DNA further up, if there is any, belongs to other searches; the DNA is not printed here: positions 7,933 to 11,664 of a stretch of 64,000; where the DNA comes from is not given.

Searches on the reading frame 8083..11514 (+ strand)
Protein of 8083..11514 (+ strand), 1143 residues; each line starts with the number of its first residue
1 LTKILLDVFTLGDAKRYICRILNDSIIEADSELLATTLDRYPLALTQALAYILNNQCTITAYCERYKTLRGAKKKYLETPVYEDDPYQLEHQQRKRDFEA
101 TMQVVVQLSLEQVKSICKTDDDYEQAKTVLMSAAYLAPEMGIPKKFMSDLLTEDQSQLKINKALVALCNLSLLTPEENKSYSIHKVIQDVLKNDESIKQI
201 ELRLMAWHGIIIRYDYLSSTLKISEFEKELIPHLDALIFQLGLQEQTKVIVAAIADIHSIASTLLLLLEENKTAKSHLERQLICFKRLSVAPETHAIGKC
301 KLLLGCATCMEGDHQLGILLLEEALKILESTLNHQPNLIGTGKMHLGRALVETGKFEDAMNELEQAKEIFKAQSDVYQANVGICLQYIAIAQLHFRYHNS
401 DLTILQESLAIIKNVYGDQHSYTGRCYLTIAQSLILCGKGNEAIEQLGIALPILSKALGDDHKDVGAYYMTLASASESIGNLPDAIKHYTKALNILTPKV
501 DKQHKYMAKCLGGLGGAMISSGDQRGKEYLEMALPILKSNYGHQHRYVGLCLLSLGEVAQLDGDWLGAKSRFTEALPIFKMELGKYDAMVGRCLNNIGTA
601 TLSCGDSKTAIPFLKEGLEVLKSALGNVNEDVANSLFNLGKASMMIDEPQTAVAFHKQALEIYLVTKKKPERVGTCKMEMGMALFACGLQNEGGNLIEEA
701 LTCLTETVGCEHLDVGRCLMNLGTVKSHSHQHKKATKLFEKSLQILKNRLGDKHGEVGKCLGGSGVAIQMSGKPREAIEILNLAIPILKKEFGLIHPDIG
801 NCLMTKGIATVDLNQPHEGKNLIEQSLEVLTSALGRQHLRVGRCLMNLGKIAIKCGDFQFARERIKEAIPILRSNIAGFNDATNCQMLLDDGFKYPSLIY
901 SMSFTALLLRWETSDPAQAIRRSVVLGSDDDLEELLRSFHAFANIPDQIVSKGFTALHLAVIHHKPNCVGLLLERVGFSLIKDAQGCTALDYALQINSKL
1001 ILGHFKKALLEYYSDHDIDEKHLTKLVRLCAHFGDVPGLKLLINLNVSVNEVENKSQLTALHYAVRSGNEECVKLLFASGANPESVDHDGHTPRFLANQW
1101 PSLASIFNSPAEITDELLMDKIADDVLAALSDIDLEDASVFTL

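Call 65: find_encoding_contigs(protein=window:8083-11514:+, flank=10000, max_places=5)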
Protein window:8083-11514:+ (1143 aa): 1 contig read that carries it; 1 place shown.
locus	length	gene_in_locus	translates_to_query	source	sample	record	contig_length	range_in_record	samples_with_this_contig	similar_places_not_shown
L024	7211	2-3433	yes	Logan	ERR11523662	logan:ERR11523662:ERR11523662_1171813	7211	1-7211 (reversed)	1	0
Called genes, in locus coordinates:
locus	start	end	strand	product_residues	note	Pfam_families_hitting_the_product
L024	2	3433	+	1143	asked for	?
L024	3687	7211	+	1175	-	?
